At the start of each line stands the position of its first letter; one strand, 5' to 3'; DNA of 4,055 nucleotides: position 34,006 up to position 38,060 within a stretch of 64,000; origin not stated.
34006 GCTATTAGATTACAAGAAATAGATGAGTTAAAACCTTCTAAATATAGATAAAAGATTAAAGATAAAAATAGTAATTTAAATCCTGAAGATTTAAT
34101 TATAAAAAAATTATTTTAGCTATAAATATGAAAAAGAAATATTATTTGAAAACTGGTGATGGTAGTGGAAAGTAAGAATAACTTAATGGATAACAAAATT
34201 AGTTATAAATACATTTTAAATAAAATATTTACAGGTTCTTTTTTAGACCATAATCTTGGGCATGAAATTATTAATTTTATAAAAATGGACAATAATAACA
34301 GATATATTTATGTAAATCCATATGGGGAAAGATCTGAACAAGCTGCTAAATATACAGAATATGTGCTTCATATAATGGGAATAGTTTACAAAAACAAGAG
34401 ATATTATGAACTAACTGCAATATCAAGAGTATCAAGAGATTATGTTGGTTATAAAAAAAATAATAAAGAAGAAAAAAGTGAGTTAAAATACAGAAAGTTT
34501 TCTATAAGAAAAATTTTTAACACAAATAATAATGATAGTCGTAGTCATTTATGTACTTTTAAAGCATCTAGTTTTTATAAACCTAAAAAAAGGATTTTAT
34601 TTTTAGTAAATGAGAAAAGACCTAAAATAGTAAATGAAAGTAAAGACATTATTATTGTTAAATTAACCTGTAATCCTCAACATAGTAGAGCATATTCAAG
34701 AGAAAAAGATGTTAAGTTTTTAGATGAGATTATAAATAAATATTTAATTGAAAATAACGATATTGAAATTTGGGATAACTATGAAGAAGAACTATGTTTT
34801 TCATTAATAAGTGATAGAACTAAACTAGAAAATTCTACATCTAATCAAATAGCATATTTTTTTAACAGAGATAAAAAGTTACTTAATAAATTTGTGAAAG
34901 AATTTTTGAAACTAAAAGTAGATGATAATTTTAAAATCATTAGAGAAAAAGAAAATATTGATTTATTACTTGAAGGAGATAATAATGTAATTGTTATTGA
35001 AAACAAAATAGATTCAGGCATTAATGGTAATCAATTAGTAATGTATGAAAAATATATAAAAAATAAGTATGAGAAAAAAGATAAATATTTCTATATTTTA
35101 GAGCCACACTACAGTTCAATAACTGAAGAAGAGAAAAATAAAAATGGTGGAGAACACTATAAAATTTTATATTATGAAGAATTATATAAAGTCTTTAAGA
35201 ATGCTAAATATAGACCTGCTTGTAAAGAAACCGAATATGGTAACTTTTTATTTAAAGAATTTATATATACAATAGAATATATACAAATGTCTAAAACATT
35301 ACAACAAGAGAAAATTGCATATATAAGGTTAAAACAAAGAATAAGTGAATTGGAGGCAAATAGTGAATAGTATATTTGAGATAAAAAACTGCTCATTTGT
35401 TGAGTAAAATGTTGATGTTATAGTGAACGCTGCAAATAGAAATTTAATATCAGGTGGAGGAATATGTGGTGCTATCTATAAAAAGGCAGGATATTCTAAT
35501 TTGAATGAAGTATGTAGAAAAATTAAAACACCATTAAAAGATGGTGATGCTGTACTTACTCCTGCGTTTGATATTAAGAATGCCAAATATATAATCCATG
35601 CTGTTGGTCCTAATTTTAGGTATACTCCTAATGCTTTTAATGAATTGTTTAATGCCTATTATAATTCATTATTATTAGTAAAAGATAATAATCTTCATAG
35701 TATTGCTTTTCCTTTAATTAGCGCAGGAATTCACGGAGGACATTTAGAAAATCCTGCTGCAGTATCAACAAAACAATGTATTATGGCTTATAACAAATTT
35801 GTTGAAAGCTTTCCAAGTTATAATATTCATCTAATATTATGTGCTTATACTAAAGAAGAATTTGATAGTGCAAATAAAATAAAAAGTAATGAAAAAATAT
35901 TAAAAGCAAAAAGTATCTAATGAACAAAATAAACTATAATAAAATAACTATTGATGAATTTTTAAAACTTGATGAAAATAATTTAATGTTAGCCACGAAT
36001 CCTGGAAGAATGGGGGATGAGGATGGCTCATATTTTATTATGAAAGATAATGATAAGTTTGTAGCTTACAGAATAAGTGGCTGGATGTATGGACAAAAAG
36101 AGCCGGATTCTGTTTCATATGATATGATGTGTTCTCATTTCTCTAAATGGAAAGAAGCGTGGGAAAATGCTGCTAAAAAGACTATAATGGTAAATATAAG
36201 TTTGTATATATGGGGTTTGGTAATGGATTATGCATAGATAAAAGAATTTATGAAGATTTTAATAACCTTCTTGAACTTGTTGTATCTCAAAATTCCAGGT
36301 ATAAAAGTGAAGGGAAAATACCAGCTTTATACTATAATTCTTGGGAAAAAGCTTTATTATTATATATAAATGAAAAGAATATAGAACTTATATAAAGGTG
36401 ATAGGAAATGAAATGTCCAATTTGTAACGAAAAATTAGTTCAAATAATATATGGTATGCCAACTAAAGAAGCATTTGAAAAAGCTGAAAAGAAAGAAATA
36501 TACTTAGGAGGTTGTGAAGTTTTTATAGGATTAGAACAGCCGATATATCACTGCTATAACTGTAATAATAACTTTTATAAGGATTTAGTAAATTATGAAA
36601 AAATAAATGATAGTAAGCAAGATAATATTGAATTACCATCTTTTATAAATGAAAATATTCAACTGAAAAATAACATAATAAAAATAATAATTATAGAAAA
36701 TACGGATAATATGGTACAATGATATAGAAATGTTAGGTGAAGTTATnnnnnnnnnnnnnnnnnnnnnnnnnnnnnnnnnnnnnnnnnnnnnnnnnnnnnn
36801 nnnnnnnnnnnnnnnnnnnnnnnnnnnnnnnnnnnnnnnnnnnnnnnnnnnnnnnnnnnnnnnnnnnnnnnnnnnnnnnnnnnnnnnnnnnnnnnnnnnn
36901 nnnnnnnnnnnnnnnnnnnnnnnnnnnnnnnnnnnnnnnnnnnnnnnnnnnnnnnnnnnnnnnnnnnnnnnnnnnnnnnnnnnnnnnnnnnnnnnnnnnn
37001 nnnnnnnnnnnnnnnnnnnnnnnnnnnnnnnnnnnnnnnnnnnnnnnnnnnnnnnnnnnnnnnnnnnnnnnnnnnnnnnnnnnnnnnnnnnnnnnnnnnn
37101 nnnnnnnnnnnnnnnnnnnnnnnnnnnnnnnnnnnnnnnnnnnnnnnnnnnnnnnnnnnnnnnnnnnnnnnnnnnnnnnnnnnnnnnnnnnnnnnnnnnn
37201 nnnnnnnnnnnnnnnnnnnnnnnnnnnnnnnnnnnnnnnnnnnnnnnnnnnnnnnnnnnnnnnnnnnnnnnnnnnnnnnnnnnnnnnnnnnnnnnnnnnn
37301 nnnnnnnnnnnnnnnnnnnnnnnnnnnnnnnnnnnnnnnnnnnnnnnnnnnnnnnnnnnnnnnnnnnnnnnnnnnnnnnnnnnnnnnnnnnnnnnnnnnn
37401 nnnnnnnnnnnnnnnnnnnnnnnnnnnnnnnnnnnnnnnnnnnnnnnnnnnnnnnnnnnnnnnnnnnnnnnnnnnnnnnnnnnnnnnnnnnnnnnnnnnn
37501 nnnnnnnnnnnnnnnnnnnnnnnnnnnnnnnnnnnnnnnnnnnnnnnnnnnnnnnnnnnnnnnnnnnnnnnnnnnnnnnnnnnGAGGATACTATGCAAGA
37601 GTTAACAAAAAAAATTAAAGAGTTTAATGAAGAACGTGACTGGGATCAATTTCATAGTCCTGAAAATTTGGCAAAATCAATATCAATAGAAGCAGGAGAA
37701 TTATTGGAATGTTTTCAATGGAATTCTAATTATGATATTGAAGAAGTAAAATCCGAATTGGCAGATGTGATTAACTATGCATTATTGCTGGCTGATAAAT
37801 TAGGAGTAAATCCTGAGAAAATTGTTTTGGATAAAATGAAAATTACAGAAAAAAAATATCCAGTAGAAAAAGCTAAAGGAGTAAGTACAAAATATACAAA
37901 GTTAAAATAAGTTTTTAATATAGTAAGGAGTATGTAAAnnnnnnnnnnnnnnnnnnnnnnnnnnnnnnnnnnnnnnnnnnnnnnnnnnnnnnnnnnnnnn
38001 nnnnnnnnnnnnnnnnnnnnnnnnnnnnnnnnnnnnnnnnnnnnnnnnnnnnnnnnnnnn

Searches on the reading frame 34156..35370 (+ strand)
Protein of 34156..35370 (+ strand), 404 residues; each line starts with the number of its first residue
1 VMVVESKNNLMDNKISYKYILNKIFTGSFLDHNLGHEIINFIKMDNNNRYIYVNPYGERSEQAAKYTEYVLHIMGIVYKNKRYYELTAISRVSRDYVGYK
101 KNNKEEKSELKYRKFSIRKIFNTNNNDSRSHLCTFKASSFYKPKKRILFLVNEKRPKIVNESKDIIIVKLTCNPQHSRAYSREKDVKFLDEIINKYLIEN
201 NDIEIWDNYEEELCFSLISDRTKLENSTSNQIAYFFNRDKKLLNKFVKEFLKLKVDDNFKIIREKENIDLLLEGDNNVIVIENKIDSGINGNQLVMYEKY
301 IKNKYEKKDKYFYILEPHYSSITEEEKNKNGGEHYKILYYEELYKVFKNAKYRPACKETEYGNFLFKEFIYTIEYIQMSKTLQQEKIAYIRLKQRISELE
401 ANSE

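Call 66: search_protein_families(library=pfam, proteins=[window:34156-35370:+], max_evalue=0.001)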
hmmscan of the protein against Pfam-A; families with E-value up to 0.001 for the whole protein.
window:34156-35370:+ (404 aa): 1 family
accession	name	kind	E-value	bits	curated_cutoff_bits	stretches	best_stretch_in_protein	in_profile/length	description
PF14281.12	PDDEXK_4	-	7.8e-15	55.7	22.3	1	215-369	4-181/183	PD-(D/E)XK nuclease superfamily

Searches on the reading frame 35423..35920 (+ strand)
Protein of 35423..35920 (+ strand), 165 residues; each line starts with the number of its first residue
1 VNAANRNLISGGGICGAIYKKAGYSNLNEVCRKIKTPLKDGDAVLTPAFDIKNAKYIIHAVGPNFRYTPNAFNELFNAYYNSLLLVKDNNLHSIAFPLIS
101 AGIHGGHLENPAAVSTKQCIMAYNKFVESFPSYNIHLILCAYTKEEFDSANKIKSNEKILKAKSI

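Call 66: search_protein_families(library=pfam, proteins=[window:35423-35920:+], max_evalue=0.001)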
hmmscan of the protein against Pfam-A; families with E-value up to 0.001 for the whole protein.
window:35423-35920:+ (165 aa): 1 family
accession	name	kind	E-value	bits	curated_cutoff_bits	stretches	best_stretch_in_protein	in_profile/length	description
PF01661.27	Macro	-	4.7e-29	101.2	22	1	2-110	2-113/118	Macro domain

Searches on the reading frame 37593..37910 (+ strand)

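Call 3: search_protein_families(library=pfam, proteins=[window:37593-37910:+], max_evalue=0.01)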
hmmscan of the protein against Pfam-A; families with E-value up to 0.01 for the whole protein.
window:37593-37910:+ (105 aa): 3 families
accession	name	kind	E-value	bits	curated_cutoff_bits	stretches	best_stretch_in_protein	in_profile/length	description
PF12643.12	MazG-like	-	1.1e-19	70.9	27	1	29-104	2-85/85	MazG-like family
PF01503.22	PRA-PH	-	0.00034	21.4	21.3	1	19-77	24-78/86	Phosphoribosyl-ATP pyrophosphohydrolase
PF03819.22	MazG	-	0.00089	19.9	22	1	22-81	2-65/74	MazG nucleotide pyrophosphohydrolase domain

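Call 4: search_protein_families(library=padloc, proteins=[window:37593-37910:+], max_evalue=0.01)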
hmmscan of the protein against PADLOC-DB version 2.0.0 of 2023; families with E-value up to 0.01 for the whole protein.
window:37593-37910:+ (105 aa): 0 families
